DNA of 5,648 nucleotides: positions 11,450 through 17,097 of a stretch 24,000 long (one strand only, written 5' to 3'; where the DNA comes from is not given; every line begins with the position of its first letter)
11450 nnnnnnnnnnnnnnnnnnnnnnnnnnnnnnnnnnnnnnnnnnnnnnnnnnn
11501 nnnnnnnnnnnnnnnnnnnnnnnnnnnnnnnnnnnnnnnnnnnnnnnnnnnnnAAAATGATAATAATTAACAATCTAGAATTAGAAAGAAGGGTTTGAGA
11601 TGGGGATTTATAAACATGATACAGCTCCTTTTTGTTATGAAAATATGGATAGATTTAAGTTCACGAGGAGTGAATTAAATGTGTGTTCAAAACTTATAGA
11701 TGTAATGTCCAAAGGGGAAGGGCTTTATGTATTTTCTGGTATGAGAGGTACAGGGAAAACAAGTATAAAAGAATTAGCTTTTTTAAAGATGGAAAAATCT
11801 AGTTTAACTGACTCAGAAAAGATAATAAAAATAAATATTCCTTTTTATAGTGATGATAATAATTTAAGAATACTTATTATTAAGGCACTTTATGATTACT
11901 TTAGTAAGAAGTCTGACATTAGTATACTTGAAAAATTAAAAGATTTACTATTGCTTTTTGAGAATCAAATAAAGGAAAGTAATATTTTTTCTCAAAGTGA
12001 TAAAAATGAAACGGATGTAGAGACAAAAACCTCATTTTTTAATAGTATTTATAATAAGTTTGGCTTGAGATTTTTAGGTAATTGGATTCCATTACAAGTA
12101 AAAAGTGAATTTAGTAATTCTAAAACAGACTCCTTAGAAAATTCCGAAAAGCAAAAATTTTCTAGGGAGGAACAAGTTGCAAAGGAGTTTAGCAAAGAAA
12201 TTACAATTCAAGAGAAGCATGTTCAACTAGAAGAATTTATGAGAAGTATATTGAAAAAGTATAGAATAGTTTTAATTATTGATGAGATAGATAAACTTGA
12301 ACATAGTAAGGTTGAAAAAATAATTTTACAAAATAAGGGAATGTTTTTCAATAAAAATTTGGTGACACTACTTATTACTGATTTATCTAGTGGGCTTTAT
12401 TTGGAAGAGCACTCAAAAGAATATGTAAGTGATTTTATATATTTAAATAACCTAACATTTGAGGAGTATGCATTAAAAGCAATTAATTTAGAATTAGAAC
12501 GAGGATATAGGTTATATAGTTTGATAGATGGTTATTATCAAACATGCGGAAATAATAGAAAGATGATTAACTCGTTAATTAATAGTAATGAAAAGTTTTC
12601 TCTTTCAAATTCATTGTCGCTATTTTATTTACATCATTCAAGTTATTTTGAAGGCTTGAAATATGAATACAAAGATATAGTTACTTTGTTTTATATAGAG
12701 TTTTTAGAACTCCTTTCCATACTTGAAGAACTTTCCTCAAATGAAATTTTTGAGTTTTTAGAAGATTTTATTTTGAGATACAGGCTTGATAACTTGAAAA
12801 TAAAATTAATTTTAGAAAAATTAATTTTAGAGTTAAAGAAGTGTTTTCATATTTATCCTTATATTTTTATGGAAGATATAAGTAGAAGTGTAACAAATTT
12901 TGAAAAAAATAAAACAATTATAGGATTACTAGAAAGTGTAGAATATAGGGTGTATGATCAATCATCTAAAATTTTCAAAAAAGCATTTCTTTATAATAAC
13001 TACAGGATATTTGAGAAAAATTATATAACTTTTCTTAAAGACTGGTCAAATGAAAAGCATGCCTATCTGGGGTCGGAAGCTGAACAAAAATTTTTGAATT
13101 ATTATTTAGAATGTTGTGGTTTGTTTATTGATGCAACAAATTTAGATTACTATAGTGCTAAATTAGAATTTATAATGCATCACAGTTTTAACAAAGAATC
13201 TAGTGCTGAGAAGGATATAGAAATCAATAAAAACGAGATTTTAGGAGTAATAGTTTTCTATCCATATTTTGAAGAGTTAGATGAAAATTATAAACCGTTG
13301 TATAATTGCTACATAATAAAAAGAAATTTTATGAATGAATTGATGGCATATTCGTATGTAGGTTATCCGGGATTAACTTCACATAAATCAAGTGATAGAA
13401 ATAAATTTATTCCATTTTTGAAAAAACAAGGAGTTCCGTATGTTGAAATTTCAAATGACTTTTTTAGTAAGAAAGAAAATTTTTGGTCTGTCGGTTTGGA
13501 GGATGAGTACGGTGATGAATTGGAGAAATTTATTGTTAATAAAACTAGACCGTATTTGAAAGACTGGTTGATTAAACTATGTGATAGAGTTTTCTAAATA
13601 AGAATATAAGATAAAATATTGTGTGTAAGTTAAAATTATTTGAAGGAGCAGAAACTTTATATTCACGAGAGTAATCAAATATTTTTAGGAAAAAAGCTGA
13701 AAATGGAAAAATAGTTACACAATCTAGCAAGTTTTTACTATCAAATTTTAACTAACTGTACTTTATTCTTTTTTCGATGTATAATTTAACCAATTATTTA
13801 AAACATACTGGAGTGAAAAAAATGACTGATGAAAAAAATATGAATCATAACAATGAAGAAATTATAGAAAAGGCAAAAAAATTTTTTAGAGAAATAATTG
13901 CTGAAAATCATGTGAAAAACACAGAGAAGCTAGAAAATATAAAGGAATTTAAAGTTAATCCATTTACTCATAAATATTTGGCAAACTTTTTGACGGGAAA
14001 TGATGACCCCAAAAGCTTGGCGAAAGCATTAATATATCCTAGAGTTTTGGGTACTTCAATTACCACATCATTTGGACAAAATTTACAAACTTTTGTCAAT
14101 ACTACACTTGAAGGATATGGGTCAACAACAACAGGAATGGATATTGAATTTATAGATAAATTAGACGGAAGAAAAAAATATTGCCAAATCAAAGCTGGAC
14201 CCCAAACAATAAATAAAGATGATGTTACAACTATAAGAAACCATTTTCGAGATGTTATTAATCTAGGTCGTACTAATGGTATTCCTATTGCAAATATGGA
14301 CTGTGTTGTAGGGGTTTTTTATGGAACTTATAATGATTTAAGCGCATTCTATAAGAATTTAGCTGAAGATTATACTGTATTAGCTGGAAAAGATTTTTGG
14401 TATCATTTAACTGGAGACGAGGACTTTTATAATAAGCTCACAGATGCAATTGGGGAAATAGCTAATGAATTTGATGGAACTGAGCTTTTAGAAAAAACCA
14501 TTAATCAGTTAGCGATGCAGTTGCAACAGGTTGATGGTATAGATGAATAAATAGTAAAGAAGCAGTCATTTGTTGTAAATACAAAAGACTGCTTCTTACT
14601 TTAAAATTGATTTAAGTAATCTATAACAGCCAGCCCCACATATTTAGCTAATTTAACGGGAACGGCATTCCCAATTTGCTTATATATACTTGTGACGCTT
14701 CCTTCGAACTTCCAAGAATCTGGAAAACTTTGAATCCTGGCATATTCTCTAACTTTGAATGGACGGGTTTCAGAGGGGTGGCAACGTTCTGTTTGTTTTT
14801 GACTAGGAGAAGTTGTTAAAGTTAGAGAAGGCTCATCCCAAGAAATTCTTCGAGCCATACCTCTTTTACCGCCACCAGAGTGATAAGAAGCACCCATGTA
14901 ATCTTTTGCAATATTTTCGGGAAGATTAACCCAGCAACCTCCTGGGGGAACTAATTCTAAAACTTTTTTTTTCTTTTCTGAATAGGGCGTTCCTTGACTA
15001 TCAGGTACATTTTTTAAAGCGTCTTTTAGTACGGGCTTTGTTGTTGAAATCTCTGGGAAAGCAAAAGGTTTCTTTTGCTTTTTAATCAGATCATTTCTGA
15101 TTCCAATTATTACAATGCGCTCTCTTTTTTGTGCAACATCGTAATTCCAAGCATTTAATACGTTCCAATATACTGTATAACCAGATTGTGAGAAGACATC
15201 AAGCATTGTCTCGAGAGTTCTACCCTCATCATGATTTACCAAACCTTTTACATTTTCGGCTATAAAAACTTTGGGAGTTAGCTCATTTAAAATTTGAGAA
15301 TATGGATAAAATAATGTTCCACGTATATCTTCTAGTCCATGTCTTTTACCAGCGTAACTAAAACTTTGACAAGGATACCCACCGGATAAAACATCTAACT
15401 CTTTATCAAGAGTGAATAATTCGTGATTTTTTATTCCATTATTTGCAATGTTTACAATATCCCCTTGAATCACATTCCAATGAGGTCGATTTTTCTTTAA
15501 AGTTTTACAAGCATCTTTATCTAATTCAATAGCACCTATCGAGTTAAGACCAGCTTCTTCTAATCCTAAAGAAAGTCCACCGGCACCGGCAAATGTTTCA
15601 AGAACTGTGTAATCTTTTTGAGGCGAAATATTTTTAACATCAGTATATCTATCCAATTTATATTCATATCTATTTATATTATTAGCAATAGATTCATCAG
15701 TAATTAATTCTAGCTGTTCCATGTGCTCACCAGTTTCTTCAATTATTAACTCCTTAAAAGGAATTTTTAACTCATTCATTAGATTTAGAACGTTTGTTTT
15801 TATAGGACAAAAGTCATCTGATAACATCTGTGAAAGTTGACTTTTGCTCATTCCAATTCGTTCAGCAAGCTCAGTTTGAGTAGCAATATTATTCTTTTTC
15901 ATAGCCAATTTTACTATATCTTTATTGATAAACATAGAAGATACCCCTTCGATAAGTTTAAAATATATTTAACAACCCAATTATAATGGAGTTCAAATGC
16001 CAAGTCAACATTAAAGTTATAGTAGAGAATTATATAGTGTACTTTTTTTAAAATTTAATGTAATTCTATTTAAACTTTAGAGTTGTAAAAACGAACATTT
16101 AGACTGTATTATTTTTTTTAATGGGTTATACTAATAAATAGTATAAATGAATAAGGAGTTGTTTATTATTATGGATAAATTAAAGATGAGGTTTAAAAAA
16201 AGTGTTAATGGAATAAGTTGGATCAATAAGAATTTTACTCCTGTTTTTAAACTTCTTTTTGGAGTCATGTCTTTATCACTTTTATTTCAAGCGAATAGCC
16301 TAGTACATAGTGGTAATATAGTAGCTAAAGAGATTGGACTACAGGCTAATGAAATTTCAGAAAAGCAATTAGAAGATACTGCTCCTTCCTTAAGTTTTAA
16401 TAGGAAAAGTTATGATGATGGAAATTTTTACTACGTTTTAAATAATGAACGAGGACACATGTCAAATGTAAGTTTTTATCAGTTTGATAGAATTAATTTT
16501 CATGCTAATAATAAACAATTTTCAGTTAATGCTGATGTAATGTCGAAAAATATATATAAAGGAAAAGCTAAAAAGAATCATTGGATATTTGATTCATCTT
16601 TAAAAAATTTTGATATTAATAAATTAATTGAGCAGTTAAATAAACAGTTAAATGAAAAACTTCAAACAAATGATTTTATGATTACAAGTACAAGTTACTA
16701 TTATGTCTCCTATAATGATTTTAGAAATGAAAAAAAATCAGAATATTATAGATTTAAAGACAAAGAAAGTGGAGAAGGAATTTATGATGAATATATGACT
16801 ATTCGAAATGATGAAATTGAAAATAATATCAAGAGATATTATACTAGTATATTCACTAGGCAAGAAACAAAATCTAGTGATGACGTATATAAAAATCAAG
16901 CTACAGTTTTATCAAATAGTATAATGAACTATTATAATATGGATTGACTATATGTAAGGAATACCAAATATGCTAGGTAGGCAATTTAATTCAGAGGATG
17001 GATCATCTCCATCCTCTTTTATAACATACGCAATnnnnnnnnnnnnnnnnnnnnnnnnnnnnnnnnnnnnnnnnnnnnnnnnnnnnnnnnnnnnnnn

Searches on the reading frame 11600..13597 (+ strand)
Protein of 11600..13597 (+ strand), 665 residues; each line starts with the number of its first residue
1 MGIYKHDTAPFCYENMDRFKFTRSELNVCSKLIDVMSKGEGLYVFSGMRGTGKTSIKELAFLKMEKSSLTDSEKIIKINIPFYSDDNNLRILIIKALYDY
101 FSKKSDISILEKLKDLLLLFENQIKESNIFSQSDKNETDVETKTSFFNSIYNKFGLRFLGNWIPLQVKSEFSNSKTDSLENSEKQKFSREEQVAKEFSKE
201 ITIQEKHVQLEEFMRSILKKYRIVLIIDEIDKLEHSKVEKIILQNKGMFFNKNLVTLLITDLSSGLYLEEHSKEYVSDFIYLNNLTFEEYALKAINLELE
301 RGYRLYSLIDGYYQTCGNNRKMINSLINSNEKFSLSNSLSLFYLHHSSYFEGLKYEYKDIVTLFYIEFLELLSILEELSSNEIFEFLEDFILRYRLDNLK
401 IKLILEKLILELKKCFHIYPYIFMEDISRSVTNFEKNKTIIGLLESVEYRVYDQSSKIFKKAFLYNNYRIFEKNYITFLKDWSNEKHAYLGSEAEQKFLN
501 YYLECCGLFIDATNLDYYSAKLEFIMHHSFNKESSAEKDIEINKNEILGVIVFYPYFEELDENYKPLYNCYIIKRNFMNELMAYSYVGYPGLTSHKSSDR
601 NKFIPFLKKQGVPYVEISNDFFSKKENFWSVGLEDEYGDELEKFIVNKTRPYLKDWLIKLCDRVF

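Call 13: search_protein_families(library=pfam, proteins=[window:11600-13597:+])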
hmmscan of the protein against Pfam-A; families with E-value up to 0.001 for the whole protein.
window:11600-13597:+ (665 aa): 3 families
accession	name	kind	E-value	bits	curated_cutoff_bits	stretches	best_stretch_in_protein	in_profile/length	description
PF07693.20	KAP_NTPase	-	3.2e-06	27.1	20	1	47-261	27-191/293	KAP family P-loop domain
PF13401.12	AAA_22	-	4e-05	24.4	27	0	192-245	53-109/130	AAA domain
PF00004.35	AAA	-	0.00055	20.8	21.2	0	189-237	37-73/131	ATPase family associated with various cellular activities (AAA)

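Call 81: search_protein_families(library=padloc, proteins=[window:11600-13597:+], max_evalue=0.01)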
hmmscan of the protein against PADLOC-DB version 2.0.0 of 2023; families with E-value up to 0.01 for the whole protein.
window:11600-13597:+ (665 aa): 0 families

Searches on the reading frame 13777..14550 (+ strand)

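Call 13: search_protein_families(library=pfam, proteins=[window:13777-14550:+])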
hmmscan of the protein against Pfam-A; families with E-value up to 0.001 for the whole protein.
window:13777-14550:+ (257 aa): 1 family
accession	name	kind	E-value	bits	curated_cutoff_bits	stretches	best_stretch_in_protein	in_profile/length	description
PF14511.12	RE_EcoO109I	-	1.2e-35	123.5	22.5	1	32-232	2-197/198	Type II restriction endonuclease EcoO109I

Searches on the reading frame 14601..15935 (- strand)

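Call 13: search_protein_families(library=pfam, proteins=[window:14601-15935:-])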
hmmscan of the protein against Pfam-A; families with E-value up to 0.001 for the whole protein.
window:14601-15935:- (444 aa): 4 families
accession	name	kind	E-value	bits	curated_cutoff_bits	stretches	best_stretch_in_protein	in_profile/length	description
PF00145.23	DNA_methylase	-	4e-92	309.5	22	1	109-436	1-321/324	C-5 cytosine-specific DNA methylase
PF01381.28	HTH_3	-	4.6e-05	23.8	23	1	19-63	11-55/55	Helix-turn-helix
PF13443.12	HTH_26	-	0.00012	22.6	22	1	12-64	6-58/63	Cro/C1-type HTH DNA-binding domain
PF07022.19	Phage_CI_repr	-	0.0002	22.1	22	1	7-65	2-59/65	Bacteriophage CI repressor helix-turn-helix domain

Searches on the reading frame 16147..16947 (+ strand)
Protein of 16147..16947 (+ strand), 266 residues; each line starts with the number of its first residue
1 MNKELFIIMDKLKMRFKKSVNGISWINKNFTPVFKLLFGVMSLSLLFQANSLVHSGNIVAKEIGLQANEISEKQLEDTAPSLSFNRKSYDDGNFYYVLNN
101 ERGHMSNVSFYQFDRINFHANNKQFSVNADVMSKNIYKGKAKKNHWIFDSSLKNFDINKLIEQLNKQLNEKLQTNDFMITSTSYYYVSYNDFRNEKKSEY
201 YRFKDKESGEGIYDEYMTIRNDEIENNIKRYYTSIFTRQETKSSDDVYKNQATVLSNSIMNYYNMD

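Call 13: search_protein_families(library=pfam, proteins=[window:16147-16947:+])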
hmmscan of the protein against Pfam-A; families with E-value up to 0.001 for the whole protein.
window:16147-16947:+ (266 aa): 0 families

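Call 25: search_protein_families(library=ncbifam, proteins=[window:16147-16947:+], max_evalue=1)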
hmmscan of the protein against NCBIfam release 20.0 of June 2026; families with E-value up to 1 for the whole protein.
window:16147-16947:+ (266 aa): 2 families
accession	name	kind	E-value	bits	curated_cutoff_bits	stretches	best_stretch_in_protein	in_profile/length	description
NF040994.1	MamV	equivalog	0.0024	17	500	1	32-80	25-73/319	CDF transporter MamV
NF033616.1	CDF_MamB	equivalog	0.02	14.4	350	1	27-78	15-66/284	magnetosome biogenesis CDF transporter MamB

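Call 26: search_protein_families(library=pfam, proteins=[window:16147-16947:+], max_evalue=5)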
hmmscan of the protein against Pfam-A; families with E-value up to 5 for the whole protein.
window:16147-16947:+ (266 aa): 0 families

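Call 81: search_protein_families(library=padloc, proteins=[window:16147-16947:+], max_evalue=0.01)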
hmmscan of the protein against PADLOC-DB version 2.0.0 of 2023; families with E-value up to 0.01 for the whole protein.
window:16147-16947:+ (266 aa): 0 families
